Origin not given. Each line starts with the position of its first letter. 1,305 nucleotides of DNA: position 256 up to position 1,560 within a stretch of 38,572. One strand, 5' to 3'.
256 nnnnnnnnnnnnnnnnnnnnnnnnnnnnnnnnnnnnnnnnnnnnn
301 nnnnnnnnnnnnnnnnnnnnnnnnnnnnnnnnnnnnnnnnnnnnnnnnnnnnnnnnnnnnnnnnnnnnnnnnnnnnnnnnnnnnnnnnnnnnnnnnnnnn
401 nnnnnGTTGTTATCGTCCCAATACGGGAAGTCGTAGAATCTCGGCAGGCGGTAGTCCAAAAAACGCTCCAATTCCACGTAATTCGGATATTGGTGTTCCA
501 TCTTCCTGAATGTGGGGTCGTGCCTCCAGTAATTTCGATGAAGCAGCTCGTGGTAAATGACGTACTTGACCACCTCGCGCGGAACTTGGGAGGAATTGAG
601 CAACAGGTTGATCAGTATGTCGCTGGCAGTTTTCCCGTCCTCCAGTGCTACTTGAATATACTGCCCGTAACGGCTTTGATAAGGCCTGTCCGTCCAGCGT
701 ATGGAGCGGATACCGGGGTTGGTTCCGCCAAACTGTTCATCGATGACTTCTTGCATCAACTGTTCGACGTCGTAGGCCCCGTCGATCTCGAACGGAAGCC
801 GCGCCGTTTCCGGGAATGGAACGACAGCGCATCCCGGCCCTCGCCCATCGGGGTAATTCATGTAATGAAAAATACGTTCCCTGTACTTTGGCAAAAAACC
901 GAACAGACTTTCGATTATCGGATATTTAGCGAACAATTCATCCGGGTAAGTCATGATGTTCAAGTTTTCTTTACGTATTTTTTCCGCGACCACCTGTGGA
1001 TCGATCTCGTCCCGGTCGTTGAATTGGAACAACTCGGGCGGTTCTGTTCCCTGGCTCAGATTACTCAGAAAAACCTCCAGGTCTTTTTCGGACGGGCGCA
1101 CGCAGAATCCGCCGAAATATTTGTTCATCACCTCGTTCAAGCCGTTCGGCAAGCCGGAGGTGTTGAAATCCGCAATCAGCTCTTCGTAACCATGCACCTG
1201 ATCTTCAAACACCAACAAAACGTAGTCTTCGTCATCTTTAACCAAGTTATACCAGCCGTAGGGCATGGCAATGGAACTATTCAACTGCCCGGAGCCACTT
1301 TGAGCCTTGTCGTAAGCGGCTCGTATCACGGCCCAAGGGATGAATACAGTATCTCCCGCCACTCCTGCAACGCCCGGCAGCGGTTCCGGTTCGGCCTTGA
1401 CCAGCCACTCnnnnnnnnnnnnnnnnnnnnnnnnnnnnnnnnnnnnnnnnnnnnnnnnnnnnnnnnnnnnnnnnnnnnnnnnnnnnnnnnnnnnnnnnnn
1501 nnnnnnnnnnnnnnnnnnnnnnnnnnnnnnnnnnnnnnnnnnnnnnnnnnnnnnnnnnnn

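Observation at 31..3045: Single 1004-aa polypeptide combining an SF2 helicase, a DUF45-type HExxH zincin motif and Sel1 repeats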

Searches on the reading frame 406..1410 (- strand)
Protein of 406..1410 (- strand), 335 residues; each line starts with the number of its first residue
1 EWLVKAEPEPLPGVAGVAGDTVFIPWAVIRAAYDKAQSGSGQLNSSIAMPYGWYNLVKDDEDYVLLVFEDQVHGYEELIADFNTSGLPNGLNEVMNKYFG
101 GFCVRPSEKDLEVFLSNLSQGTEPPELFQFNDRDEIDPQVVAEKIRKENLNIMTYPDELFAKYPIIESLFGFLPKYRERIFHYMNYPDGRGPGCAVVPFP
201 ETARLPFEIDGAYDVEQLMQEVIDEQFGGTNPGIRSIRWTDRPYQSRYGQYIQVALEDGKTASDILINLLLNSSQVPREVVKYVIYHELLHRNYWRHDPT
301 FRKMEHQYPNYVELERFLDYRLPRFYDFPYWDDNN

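Call 31: search_solved_structures(query=A4, max_evalue=10, show_alignments=4)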
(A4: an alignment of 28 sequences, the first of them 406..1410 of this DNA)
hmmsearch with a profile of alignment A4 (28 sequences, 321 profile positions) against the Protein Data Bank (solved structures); distinct sequences matched with E-value up to 10: 7.
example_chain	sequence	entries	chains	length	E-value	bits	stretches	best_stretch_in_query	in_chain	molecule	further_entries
5d9m_A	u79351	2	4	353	0.004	19.8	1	75-226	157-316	B-1,4-endoglucanase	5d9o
3vdh_A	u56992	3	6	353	0.0043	19.7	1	75-226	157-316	B-1,4-endoglucanase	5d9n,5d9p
4jix_A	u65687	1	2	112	0.032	16.9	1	240-314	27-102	Projannalysin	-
6d2w_A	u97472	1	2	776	0.044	16.4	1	75-226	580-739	Aryl-phospho-beta-D-glucosidase BglC, GH1 family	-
4qhf_A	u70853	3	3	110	0.046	16.4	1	222-302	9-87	Uncharacterized protein MJ1213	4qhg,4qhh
4qhj_A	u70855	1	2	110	0.051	16.2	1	222-302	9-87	Uncharacterized protein MJ1213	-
4qhi_A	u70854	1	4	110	0.12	15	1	240-302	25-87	Uncharacterized protein MJ1213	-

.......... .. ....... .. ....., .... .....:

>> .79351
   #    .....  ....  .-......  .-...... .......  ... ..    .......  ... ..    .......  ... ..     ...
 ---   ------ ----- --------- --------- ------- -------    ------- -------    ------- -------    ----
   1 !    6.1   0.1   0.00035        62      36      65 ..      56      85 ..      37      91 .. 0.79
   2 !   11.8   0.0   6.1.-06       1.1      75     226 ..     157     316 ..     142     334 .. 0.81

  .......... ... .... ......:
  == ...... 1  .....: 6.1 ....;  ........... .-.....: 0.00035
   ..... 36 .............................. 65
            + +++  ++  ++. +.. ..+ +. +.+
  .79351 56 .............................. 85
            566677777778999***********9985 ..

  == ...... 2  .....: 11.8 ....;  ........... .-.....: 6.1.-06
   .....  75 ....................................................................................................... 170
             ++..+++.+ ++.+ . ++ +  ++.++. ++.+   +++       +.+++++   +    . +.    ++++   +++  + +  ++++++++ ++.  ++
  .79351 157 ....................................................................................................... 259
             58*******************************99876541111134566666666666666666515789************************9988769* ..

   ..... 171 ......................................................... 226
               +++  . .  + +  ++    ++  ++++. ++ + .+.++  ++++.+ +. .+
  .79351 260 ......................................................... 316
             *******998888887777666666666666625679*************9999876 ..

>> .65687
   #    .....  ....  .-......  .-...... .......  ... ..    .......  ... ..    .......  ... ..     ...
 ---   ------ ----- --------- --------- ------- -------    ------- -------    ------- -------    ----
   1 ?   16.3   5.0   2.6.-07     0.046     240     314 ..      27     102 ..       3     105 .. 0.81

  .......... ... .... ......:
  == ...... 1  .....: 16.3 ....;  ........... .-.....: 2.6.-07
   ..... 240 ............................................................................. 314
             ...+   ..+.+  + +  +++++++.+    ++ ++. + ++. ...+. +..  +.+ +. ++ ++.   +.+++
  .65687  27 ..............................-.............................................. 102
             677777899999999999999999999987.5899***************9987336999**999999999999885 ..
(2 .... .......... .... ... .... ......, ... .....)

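Call 40: predict_structure(alignment_id=A5)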
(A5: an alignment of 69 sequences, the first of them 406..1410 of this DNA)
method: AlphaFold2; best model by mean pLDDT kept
length: 335 residues; sequences in the alignment: 69
mean_pLDDT: 85.3   pTM: 0.80
mean pLDDT of the five models: 85.3, 85.0, 83.8, 83.7, 83.0
residues with pLDDT >= 90: 202; 70-90: 76; 50-70: 36; < 50: 21
segments of 3 or more residues with pLDDT < 50: 1-10, 41-45
pLDDT, mean of each block of 10 residues (from residue 1): 37 52 71 65 57 93 90 95 91 94 91 96 90 91 95 97 89 93 80 74 83 98 96 92 92 88 94 96 98 93 97 94 71 47
secondary structure, 60 per line:
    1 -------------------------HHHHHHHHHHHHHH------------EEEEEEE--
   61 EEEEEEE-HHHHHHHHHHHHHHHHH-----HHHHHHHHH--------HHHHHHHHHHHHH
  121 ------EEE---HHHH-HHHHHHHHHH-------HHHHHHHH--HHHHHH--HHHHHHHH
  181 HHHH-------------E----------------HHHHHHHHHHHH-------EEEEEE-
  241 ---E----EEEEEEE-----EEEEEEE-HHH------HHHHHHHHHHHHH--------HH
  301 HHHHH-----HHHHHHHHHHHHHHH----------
elements in order: H26-39 E52-58 E61-67 H69-85 H91-99 H108-120 E127-129 H133-136 H138-147 H155-162 H165-170 H173-184 H215-226 E234-239 E249-255 E261-267 H278-290 H299-305 H311-325
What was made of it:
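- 775..1338 (-): B residues about 570-757: a conserved alpha/beta middle domain (invariant P595, W598, Q616, F644, R678) with no solved structural relative. AlphaFold2 pLDDT is mostly above 90 (call 40).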

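Call 42: fold_search(model_id=the predicted structure, library=pdb)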
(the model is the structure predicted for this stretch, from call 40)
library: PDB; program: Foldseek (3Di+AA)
matches with E <= 10: 126; with E <= 0.001: 0
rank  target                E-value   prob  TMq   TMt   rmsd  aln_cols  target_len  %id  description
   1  4jix_B                1.4e-02  1.00  0.24  0.64   4.5       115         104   17  Crystal structure of the metallopeptidase zymogen of Methanocaldococcus jannaschii jannalysin (released 2013-06-12)
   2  4qhi_D                2.1e-02  1.00  0.22  0.58   5.3       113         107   20  Crystal structure of Methanocaldococcus jannaschii selecase mutant R36W (released 2014-07-16)
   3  4qhi_C                2.3e-02  1.00  0.22  0.59   5.2       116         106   22  Crystal structure of Methanocaldococcus jannaschii selecase mutant R36W (released 2014-07-16)
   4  4qhf                  3.6e-02  1.00  0.22  0.58   5.2       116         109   18  Crystal structure of Methanocaldococcus jannaschii monomeric selecase (released 2014-07-16)
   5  4jix_A                4.5e-02  1.00  0.23  0.59   5.0       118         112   15  Crystal structure of the metallopeptidase zymogen of Methanocaldococcus jannaschii jannalysin (released 2013-06-12)
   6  9a5m_A                1.5e-01  0.08  0.13  0.10  25.5       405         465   10  Integrative model of YDJA-YDIS by crosslinking MS and deep learning (released 2024-09-18)
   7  3o0y_B                2.1e-01  0.18  0.19  0.12  17.8       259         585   17  The crystal structure of the putative lipoprotein from Colwellia psychrerythraea (released 2010-09-22)
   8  8r4b_A                2.8e-01  0.09  0.14  0.07  19.5       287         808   14  Roco protein from C. tepidum in the GTP state bound to the activating Nanobodies NbRoco1 and NbRoco2 (released 2024-05-01)
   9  6wt7                  3.4e-01  0.12  0.14  0.14  19.1       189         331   10  Structure of a metazoan TIR-STING receptor from C. gigas in complex with 2',3'-cGAMP (released 2020-09-09)
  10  8uu8_v                4.8e-01  0.06  0.12  0.11  20.0       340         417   10  Cryo-EM structure of the Listeria innocua 70S ribosome (head-swiveled) in complex with HflXr and pe/E-tRNA (structure  (released 2024-02-28)
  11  8r4d_A                5.3e-01  0.07  0.14  0.12  19.5       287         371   14  Focused map on the Roc-COR domains of the Roco protein from C. tepidum in the GTP state bound to the activating Nanobo (released 2024-05-01)
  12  8uu9_v                5.3e-01  0.05  0.13  0.10  19.9       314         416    9  Cryo-EM structure of the ratcheted Listeria innocua 70S ribosome (head-swiveled) in complex with HflXr and pe/E-tRNA ( (released 2024-02-28)
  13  7ry1_C                5.6e-01  0.20  0.17  0.15  11.8       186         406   12  human Hsp90_MC domain structure (released 2022-05-11)
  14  5ln5_A                7.3e-01  0.63  0.18  0.45   6.1       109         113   16  Crystal structure of the Wss1 E203Q mutant from S. pombe (released 2016-11-09)
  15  5yfc_A                7.7e-01  0.03  0.10  0.06  22.1       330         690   11  Crystal structure of a new DPP III family member (released 2018-01-03)
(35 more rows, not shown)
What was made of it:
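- On Zincin metallohydrolase: The fold matches jannalysin and selecase at probability 1.0 (call 42).
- On WLM / SprT DNA-protein-crosslink proteases: Foldseek to Wss1 gives probability 0.38-0.63 (call 42).
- Closest known: Minigluzincins. Same: They are the best sequence-profile hits (call 31) and the best Foldseek hits, at probability 1.0 and TM 0.58-0.64 (call 42).
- Checked: The zincin fold is independently supported by a PDB profile search (call 31) and by AlphaFold2 plus Foldseek (calls 40, 42).
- The closest structures are all peptidases (call 42).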

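Call 55: search_protein_representatives(protein=window:406-1410:-)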
Query: 335 residues. Proteins with E-value up to 0.001 (for the whole library): 260; up to 1e-10: 114; up to 1e-30: 41. The best 150 are listed.
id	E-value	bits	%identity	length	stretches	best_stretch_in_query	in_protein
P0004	5.1e-123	426.9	63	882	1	7-335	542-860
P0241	7.9e-60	219.1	44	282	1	47-328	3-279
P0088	2.8e-58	214.0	43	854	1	46-322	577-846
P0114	1.9e-57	211.2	38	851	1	20-325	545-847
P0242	5.8e-56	206.4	37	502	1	22-325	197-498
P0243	5.4e-55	203.2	39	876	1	20-325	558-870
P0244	5.4e-53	196.6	37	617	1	23-327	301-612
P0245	7.3e-53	196.2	39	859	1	20-329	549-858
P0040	1.3e-52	195.3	38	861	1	21-327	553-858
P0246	1.6e-52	195.1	37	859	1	1-327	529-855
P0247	1.3e-50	188.8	39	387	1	16-325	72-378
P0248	5.4e-50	186.7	33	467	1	17-325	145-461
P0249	9.5e-50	185.9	39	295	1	46-324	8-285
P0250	7.4e-48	179.7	47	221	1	93-303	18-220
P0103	8.0e-48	179.6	38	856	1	24-323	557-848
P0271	3.1e-34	134.9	88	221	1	263-335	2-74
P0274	3.9e-33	131.3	33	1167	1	19-321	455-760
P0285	2.4e-26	109.0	30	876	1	31-320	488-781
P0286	3.5e-25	105.1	30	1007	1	24-320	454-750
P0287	8.6e-25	103.8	29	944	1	11-325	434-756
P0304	3.7e-18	82.0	34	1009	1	20-325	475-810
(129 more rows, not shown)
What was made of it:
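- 775..1338 (-): It always travels with the zincin (call 55).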

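Call 70: find_encoding_contigs(protein=P0271, flank=10000, max_places=3)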
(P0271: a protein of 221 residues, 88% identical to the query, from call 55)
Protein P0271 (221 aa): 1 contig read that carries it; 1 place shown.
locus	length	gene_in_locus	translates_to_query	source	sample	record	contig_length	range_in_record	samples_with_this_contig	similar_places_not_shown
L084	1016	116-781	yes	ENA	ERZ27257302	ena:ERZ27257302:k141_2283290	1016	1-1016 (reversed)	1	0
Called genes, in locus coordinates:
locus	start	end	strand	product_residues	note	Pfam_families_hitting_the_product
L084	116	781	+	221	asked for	PF01863:YgjP-like (weak), PF08238:Sel1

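Call 82: search_protein_families(library=pfam, proteins=[P0274, P0287, P0286, P0304, P0285, P0271], max_evalue=0.1)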
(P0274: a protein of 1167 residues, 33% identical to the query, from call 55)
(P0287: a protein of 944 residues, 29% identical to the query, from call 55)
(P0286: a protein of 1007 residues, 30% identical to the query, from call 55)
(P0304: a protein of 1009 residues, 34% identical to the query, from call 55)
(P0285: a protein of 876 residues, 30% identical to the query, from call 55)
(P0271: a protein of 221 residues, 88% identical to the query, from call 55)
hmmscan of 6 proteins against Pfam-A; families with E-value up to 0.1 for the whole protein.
P0274 (1167 aa): 19 families
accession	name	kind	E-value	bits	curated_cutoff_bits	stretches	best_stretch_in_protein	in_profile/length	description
PF04851.21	ResIII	-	6.6e-26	91.6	22.5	1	28-204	2-164/164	Type III restriction enzyme, res subunit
PF13424.12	TPR_12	-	1.4e-14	54.5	30.1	3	1049-1110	8-77/77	Tetratricopeptide repeat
PF00270.35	DEAD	-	2.7e-12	47.2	26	1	33-205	3-163/167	DEAD/DEAH box helicase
PF07719.23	TPR_2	-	1.2e-11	44.2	27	3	1012-1035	5-28/34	Tetratricopeptide repeat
PF00515.34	TPR_1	-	2.2e-11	43.5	27.8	2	1047-1077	4-34/34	Tetratricopeptide repeat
PF18766.7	SWI2_SNF2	-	1.2e-10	41.9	26.7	1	43-218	15-168/221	SWI2/SNF2 ATPase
PF00271.37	Helicase_C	-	3.2e-10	40.7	23.5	1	300-406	6-108/110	Helicase conserved C-terminal domain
PF13414.12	TPR_11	-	1.2e-07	31.7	26.8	1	1054-1089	4-39/42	TPR repeat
PF13181.12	TPR_8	-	2.2e-06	27.8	25.7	2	1047-1077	4-34/34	Tetratricopeptide repeat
PF25063.1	ARM_TT21_C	-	5.5e-06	26.8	35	1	999-1084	120-204/209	Tetratricopeptide repeat protein 21 C-terminal ARM domain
PF13432.12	TPR_16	-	1.1e-05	26.1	32.7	1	1059-1109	12-62/65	Tetratricopeptide repeat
PF14559.12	TPR_19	-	1.1e-05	26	25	1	1059-1106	6-53/68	Tetratricopeptide repeat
PF13431.12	TPR_17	-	2.5e-05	24.6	24.4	1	1066-1099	1-34/34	Tetratricopeptide repeat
PF13176.12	TPR_7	-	3.5e-05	24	27.9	1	1083-1108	4-29/36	Tetratricopeptide repeat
PF13428.12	TPR_14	-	5e-05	24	23.5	0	1049-1079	6-36/44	Tetratricopeptide repeat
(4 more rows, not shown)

P0287 (944 aa): 24 families
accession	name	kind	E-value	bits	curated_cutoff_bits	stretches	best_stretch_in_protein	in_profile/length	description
PF04851.21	ResIII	-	1.4e-23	84.1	22.5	1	23-206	2-164/164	Type III restriction enzyme, res subunit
PF00515.34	TPR_1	-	8.6e-20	70.1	27.8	2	895-926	2-33/34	Tetratricopeptide repeat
PF07719.23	TPR_2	-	1e-18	66.3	27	2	895-926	2-33/34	Tetratricopeptide repeat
PF13181.12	TPR_8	-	1.9e-14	52.9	25.7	2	895-926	2-33/34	Tetratricopeptide repeat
PF00271.37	Helicase_C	-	3.6e-12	46.9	23.5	1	292-391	8-108/110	Helicase conserved C-terminal domain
PF18766.7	SWI2_SNF2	-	1e-10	42.1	26.7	1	52-228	19-176/221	SWI2/SNF2 ATPase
PF00270.35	DEAD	-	2.7e-10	40.7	26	1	55-206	18-162/167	DEAD/DEAH box helicase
PF13371.12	TPR_9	-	2.7e-10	40.5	35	1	871-937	6-72/73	Tetratricopeptide repeat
PF13414.12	TPR_11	-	1.9e-09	37.5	26.8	1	869-908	3-42/42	TPR repeat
PF13428.12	TPR_14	-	5.5e-09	36.3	23.5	1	900-937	7-44/44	Tetratricopeptide repeat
PF13432.12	TPR_16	-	1.3e-08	35.5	32.7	2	866-926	3-63/65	Tetratricopeptide repeat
PF13424.12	TPR_12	-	7.5e-08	32.9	30.1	1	890-924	33-75/77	Tetratricopeptide repeat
PF14559.12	TPR_19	-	2.3e-07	31.5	25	1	874-926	5-57/68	Tetratricopeptide repeat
PF25063.1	ARM_TT21_C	-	3.2e-07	30.9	35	1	863-926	98-161/209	Tetratricopeptide repeat protein 21 C-terminal ARM domain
PF13374.12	TPR_10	-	7.1e-07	29.5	27.5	1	896-923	4-31/42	Tetratricopeptide repeat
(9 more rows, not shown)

P0286 (1007 aa): 8 families
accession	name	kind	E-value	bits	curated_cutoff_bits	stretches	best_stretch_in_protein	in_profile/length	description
PF04851.21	ResIII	-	6.7e-28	98.1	22.5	1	19-195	4-164/164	Type III restriction enzyme, res subunit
PF00270.35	DEAD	-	2.6e-14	53.8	26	1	43-195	15-162/167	DEAD/DEAH box helicase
PF18766.7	SWI2_SNF2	-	1.7e-12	47.9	26.7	1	40-236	16-198/221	SWI2/SNF2 ATPase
PF00271.37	Helicase_C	-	1.6e-11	44.9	23.5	1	295-401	7-108/110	Helicase conserved C-terminal domain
PF01695.23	IstB_IS21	-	0.00031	20.8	24.1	1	27-86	77-134/238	IstB-like ATP binding protein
PF06745.19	ATPase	-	0.0022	17.9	26.6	0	921-994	74-151/231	KaiC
PF05707.18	Zot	-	0.0093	15.9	20.3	0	51-164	9-92/197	Zonular occludens toxin (Zot)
PF13401.12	AAA_22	-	0.035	14.8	27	0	152-179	84-109/130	AAA domain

P0304 (1009 aa): 14 families
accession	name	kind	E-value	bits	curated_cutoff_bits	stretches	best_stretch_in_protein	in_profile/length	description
PF04851.21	ResIII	-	1.7e-27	96.7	22.5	1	17-196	3-164/164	Type III restriction enzyme, res subunit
PF00270.35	DEAD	-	4.2e-15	56.3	26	1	43-197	14-163/167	DEAD/DEAH box helicase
PF18766.7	SWI2_SNF2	-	3.3e-13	50.2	26.7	1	41-209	16-167/221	SWI2/SNF2 ATPase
PF00271.37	Helicase_C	-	4.6e-09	37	23.5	1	294-399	7-109/110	Helicase conserved C-terminal domain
PF13401.12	AAA_22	-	0.00093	19.9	27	1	43-191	5-124/130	AAA domain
PF08271.17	Zn_Ribbon_TF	-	0.0029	17.6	29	1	435-478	2-43/43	TFIIB zinc-binding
PF22679.2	T1R_D3-like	-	0.006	17.4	27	1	347-413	92-156/158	Type I restriction enzyme subunit R domain 3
PF03237.21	Terminase_6N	-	0.023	14.8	22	1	48-105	2-64/215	Terminase large subunit, T4likevirus-type, N-terminal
PF09848.15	SLFN-g3_helicase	-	0.03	14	24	1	52-172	10-97/354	Schlafen group 3, DNA/RNA helicase domain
PF05191.20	ADK_lid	-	0.041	14.2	26.6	1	435-462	3-29/36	Adenylate kinase, active site lid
PF13604.12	AAA_30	-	0.047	13.9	27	0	46-189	21-123/191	AAA domain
PF24441.1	DUF7560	-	0.057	13.6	27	0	432-462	4-35/44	Family of unknown function (DUF7560)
PF14255.11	Cys_rich_CPXG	-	0.079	13.3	25.2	0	434-446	1-13/52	Cysteine-rich CPXCG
PF13717.11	Zn_ribbon_4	-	0.082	13.3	30.3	0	434-464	3-35/36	zinc-ribbon domain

P0285 (876 aa): 17 families
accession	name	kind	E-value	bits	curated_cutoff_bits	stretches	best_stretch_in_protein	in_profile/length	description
PF04851.21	ResIII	-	1.7e-27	96.7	22.5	1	21-198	5-164/164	Type III restriction enzyme, res subunit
PF00270.35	DEAD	-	2.2e-16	60.5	26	1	23-197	3-161/167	DEAD/DEAH box helicase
PF00271.37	Helicase_C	-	3.5e-16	59.9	23.5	1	294-395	6-108/110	Helicase conserved C-terminal domain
PF18766.7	SWI2_SNF2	-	2.8e-11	43.9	26.7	1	23-210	1-170/221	SWI2/SNF2 ATPase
PF13240.11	Zn_Ribbon_1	-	3.1e-06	27.2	25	1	852-873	1-22/23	zinc-ribbon domain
PF11781.13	Zn_ribbon_RRN7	-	0.00034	20.6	27.1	1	847-859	18-30/32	Zinc-finger of RNA-polymerase I-specific TFIIB, Rrn7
PF12773.13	DZR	-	0.00043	20.8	27.3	1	853-874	1-22/45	Double zinc ribbon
PF13248.11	Zn_ribbon_3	-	0.0031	17.4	27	1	851-874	3-26/26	zinc-ribbon domain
PF17032.10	Zn_ribbon_15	-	0.0038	18.4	28.9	1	850-871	52-73/73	zinc-ribbon family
PF18912.6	DZR_2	-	0.0082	16.4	27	1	848-874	19-46/56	Double zinc ribbon domain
PF09848.15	SLFN-g3_helicase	-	0.011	15.4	24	1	52-172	10-95/354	Schlafen group 3, DNA/RNA helicase domain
PF01695.23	IstB_IS21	-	0.027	14.4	24.1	1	42-90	91-137/238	IstB-like ATP binding protein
PF06745.19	ATPase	-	0.032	14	26.6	0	29-77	6-53/231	KaiC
PF24463.1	DUF7577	-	0.082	13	28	1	849-861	15-27/27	Domain of unknown function (DUF7577)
PF10571.15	UPF0547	-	0.083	13.5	29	0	851-871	1-21/26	Uncharacterised protein family UPF0547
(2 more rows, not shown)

P0271 (221 aa): 4 families
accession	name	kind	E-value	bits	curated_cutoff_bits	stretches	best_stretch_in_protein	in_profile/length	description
PF08238.18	Sel1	-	4.5e-30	103.4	30.7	3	133-167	2-36/36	Sel1 repeat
PF01863.23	YgjP-like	-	1e-06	29.3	26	1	10-58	156-205/207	YgjP-like, metallopeptidase domain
PF23310.1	TPR_27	-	0.0032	17.5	27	0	151-192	44-85/110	Plant tetratrico peptide repeats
PF08325.16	WLM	-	0.012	16.1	26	1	15-46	78-109/190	WLM domain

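Call 88: find_encoding_contigs(protein=P0287, flank=6000, max_places=3)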
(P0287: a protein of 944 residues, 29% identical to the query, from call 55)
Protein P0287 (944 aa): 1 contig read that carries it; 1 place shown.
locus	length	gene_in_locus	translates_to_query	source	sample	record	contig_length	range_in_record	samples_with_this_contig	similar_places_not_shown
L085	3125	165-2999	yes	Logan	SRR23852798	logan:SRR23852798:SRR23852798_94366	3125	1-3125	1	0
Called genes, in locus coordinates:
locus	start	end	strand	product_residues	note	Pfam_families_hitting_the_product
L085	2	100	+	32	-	?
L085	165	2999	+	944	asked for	PF00270:DEAD, PF04851:ResIII, PF18766:SWI2_SNF2, PF00271:Helicase_C, PF25062:ARM_TT21_N (weak), PF13371:TPR_9, PF00515:TPR_1, PF07719:TPR_2 (weak), +9 more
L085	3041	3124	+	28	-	?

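Call 89: find_encoding_contigs(protein=P0274, flank=6000, max_places=3)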
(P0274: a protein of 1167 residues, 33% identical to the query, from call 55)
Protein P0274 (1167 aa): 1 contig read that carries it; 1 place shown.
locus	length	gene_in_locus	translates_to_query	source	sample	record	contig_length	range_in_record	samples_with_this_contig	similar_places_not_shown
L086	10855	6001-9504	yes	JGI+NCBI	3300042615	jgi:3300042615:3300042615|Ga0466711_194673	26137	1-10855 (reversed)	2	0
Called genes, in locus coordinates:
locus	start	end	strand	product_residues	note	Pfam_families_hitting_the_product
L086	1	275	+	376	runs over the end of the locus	PF01926:MMR_HSR1, PF06071:YchF-GTPase_C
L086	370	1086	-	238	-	PF13560:HTH_31, PF01381:HTH_3, PF00717:Peptidase_S24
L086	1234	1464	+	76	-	PF13560:HTH_31 (weak), PF01381:HTH_3 (weak)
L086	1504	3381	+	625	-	PF00515:TPR_1 (faint), PF07719:TPR_2 (faint), PF13174:TPR_6 (faint), PF13176:TPR_7 (faint), PF13181:TPR_8 (faint), PF13414:TPR_11 (faint), PF13428:TPR_14 (faint), PF13676:TIR_2, +2 more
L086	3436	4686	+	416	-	PF13421:Band_7_1, PF17032:Zn_ribbon_15 (faint), PF24463:DUF7577 (faint), PF12773:DZR, PF13240:Zn_Ribbon_1 (weak), PF12773:DZR, PF13240:Zn_Ribbon_1 (weak), PF13248:Zn_ribbon_3 (weak)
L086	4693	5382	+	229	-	-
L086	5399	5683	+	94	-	-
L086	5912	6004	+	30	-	-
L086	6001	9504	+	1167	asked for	PF00270:DEAD, PF04851:ResIII, PF18766:SWI2_SNF2, PF13181:TPR_8 (faint), PF13431:TPR_17 (faint), PF00271:Helicase_C, PF25063:ARM_TT21_C (weak), PF13424:TPR_12 (weak), +5 more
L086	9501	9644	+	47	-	-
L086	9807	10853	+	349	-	?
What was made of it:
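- A TIR-TPR protein and a CI-like repressor lie beside P0274 (call 89).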
